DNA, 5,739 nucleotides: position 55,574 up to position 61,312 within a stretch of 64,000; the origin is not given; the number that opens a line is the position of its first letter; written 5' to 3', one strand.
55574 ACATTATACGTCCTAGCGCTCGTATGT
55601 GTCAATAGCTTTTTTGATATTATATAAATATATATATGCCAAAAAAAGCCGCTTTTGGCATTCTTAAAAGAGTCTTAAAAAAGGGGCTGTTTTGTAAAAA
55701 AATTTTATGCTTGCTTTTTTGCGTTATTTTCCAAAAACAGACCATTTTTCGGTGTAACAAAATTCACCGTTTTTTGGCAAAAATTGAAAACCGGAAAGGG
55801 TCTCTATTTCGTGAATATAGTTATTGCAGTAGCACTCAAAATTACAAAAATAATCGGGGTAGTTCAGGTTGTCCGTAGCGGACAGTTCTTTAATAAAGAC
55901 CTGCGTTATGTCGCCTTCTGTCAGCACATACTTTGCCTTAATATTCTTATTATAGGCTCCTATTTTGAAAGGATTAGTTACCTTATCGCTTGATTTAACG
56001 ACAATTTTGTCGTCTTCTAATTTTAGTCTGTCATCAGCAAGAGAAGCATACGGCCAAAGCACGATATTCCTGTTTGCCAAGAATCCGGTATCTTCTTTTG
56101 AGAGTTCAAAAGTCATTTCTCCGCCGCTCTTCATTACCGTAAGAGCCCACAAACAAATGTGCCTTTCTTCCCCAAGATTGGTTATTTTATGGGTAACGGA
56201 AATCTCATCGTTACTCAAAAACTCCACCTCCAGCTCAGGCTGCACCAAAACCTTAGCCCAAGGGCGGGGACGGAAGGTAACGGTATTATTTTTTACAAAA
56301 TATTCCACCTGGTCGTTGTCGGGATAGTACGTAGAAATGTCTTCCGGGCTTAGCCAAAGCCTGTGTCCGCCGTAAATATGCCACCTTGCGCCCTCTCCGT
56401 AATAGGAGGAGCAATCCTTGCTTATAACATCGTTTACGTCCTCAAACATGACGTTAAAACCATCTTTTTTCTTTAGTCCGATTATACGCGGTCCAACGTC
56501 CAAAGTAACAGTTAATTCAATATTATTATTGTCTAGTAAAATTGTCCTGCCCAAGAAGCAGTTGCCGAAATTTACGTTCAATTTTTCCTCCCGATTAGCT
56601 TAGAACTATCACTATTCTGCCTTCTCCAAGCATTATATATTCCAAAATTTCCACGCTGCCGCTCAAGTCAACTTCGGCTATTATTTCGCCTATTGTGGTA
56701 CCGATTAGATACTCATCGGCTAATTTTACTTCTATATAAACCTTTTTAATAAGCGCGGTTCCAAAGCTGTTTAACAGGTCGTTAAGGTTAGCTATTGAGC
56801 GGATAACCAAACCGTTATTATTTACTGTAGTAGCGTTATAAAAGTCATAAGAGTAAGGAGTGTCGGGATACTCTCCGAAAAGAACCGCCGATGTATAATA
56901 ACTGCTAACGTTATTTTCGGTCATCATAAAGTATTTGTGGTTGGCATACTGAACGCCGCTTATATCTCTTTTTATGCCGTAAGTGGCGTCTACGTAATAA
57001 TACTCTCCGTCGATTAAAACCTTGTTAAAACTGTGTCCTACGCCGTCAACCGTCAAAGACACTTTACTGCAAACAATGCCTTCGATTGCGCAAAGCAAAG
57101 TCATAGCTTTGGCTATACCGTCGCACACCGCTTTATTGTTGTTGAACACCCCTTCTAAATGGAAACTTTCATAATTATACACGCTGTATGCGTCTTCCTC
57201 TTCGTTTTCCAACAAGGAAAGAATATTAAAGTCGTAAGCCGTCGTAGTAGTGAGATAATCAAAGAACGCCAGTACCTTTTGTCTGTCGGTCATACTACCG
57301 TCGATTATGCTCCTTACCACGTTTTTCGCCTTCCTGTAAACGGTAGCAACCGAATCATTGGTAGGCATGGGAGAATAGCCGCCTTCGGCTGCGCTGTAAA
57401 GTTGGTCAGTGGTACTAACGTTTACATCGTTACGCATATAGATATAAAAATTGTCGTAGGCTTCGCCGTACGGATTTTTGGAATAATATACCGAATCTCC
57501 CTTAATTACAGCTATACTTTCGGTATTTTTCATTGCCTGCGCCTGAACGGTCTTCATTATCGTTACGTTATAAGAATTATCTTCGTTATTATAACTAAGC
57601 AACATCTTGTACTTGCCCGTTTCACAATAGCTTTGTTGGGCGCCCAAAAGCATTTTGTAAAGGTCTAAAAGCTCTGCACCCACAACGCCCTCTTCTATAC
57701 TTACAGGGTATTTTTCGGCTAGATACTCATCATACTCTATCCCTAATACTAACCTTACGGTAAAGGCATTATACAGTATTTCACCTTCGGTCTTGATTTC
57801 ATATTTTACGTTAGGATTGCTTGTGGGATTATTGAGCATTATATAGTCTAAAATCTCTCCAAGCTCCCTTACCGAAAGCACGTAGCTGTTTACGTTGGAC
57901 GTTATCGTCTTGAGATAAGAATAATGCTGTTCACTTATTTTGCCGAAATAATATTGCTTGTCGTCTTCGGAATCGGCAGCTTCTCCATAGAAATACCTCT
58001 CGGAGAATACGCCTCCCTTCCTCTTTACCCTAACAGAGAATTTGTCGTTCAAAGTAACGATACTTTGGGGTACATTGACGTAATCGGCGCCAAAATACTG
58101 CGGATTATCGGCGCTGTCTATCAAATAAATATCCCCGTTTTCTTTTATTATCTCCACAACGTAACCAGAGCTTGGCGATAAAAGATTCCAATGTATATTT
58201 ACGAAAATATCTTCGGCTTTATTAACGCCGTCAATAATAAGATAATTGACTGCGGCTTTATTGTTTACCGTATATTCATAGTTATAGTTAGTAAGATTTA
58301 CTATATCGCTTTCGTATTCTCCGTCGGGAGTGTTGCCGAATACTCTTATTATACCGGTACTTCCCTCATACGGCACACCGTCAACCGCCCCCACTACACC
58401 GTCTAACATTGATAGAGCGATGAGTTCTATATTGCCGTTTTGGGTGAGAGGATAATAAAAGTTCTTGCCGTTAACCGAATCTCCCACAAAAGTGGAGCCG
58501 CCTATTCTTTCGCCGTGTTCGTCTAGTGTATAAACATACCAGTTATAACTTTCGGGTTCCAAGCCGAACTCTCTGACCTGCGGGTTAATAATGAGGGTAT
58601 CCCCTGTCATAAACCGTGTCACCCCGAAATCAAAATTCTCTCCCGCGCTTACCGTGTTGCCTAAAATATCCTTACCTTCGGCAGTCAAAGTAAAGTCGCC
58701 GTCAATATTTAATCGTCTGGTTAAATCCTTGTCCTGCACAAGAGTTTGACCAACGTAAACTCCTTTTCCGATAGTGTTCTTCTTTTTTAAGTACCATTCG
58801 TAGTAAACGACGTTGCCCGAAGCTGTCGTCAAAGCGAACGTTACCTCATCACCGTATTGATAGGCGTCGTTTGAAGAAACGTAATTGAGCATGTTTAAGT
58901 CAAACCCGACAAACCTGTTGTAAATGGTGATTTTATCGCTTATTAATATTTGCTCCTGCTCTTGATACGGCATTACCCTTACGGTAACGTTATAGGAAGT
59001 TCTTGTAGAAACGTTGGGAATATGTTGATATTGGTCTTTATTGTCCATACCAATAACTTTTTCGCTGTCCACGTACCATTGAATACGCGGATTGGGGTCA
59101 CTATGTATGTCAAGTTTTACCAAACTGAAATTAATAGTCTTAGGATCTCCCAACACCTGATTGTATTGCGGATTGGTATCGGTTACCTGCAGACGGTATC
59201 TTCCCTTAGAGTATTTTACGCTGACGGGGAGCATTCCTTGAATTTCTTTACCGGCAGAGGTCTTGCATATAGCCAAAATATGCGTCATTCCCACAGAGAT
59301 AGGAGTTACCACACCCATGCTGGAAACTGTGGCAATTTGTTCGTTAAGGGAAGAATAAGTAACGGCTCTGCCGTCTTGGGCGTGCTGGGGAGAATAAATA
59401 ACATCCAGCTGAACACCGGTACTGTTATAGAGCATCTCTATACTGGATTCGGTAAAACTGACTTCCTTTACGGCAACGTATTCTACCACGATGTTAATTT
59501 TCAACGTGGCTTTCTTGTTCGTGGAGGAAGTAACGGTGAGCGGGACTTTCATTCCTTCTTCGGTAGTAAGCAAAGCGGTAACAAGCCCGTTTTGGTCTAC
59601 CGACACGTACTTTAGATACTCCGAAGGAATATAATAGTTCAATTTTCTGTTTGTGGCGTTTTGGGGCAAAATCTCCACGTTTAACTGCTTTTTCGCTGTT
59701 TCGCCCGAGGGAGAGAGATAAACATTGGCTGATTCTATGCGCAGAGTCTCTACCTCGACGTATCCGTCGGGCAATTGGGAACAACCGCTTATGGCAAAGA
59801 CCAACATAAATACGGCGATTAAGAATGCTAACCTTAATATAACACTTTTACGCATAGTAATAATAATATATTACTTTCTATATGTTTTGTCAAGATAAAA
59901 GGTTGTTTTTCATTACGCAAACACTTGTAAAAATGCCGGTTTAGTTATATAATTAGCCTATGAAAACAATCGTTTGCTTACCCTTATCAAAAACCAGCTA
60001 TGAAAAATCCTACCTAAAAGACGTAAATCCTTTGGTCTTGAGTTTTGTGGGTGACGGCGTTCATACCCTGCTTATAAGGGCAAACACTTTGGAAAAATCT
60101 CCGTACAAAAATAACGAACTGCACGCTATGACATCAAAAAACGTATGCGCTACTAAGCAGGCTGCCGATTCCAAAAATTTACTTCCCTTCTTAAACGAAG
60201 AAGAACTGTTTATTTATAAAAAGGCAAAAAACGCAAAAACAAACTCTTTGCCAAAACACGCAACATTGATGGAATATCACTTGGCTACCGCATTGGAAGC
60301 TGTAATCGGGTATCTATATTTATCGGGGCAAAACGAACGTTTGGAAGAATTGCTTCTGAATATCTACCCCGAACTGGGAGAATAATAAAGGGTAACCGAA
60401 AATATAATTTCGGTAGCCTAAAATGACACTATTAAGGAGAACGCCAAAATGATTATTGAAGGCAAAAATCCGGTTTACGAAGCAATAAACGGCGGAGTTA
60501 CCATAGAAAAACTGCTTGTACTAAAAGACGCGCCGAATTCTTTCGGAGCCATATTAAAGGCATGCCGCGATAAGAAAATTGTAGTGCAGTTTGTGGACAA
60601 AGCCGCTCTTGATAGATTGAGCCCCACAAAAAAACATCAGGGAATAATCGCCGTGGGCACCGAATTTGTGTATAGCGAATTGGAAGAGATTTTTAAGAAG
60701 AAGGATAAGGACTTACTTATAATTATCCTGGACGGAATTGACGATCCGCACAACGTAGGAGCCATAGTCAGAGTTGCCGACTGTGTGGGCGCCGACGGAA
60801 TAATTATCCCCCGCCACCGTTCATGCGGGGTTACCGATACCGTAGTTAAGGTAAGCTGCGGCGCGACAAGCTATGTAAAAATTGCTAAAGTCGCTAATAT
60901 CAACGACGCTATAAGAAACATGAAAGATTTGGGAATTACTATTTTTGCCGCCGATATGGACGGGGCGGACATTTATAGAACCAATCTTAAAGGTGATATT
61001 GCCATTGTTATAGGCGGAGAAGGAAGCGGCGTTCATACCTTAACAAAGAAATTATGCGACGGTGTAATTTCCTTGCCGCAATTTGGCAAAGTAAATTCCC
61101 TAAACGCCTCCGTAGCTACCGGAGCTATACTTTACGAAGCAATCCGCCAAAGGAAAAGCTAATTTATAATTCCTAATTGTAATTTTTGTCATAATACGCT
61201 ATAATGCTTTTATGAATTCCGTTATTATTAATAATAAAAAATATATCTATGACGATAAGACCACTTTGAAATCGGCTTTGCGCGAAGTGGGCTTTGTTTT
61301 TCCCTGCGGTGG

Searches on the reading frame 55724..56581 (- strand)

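Call 10: search_protein_families(library=pfam, proteins=[window:55724-56581:-], max_evalue=0.001)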
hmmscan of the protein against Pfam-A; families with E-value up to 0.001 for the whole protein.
window:55724-56581:- (285 aa): 0 families

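Call 72: search_protein_families(library=ncbifam, proteins=[window:55724-56581:-], max_evalue=0.01)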
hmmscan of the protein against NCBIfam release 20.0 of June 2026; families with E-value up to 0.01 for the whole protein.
window:55724-56581:- (285 aa): 1 family
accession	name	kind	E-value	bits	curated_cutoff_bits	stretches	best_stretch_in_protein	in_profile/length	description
NF052227.1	TTE1925Mutarot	equivalog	2.9e-52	177.6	550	1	13-283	14-276/298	TTE1925 family mutarotase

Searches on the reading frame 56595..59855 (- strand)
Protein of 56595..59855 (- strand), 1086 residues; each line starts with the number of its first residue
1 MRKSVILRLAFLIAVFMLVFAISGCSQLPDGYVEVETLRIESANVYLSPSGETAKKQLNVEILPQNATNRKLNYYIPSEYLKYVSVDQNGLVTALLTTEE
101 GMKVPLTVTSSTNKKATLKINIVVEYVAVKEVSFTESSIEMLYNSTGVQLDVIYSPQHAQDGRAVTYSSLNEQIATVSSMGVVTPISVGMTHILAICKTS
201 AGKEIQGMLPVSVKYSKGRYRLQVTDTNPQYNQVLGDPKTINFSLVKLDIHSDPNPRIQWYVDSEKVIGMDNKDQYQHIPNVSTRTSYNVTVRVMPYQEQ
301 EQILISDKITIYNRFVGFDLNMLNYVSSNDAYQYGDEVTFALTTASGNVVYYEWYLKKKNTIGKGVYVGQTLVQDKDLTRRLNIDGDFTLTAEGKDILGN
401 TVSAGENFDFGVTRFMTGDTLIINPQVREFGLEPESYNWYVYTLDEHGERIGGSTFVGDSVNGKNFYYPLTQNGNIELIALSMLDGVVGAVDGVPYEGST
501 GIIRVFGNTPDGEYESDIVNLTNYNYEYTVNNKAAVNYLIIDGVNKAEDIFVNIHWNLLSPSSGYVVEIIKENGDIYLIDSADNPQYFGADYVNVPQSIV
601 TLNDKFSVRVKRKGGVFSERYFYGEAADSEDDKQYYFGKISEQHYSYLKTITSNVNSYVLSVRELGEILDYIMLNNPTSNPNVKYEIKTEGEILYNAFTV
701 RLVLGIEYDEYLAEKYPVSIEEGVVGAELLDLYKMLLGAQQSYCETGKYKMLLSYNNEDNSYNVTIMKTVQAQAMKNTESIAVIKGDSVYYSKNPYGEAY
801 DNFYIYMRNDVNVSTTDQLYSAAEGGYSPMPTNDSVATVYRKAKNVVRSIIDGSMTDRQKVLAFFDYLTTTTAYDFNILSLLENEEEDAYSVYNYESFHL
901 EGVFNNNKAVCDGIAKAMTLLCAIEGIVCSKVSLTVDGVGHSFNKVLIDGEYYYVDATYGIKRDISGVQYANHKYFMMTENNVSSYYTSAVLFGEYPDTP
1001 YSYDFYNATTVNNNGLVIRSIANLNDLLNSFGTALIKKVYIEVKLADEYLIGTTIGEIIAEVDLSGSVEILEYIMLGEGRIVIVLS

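Call 10: search_protein_families(library=pfam, proteins=[window:56595-59855:-], max_evalue=0.001)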
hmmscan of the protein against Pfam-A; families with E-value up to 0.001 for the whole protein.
window:56595-59855:- (1086 aa): 3 families
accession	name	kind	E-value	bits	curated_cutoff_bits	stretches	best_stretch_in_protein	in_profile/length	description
PF02368.24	Big_2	-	3.9e-14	52.8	22.8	2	129-201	2-72/79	Bacterial Ig-like domain (group 2)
PF22359.2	Big-like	-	5.5e-05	23.8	27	1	164-193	2-31/48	Bacterial Ig-like domain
PF01841.26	Transglut_core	-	8e-05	23.3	23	1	845-957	2-108/108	Transglutaminase-like superfamily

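Call 72: search_protein_families(library=ncbifam, proteins=[window:56595-59855:-], max_evalue=0.01)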
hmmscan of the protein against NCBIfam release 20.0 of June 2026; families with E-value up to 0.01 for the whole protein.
window:56595-59855:- (1086 aa): 1 family
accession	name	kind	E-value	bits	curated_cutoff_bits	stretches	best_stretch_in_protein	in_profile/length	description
NF045980.1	MAG6410_fam_LP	equivalog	7.3e-13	47.8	450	1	841-984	152-286/622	MAG6410 family transglutaminase-related lipoprotein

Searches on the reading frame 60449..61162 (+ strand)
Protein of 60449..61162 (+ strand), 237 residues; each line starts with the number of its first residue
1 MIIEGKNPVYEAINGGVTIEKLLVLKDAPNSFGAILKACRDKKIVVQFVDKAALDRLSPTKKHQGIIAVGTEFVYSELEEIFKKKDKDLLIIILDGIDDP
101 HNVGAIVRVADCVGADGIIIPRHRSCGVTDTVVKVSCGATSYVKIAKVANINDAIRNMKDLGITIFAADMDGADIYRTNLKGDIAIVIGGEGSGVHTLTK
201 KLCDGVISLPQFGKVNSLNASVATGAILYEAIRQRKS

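Call 10: search_protein_families(library=pfam, proteins=[window:60449-61162:+], max_evalue=0.001)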
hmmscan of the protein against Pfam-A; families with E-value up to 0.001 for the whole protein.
window:60449-61162:+ (237 aa): 4 families
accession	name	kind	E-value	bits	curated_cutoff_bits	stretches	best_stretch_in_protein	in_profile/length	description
PF00588.24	SpoU_methylase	-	1.7e-38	132.4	29.7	1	90-229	2-142/142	SpoU rRNA Methylase family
PF08032.17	SpoU_sub_bind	-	2.6e-17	63.4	22.8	1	2-71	1-71/76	RNA 2'-O ribose methyltransferase substrate binding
PF22435.1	MRM3-like_sub_bind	-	0.0002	22.1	27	1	2-68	23-84/84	MRM3-like substrate binding domain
PF04705.17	TSNR_N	-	0.00041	20.8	28.3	1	2-72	30-99/111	Thiostrepton-resistance methylase, N terminus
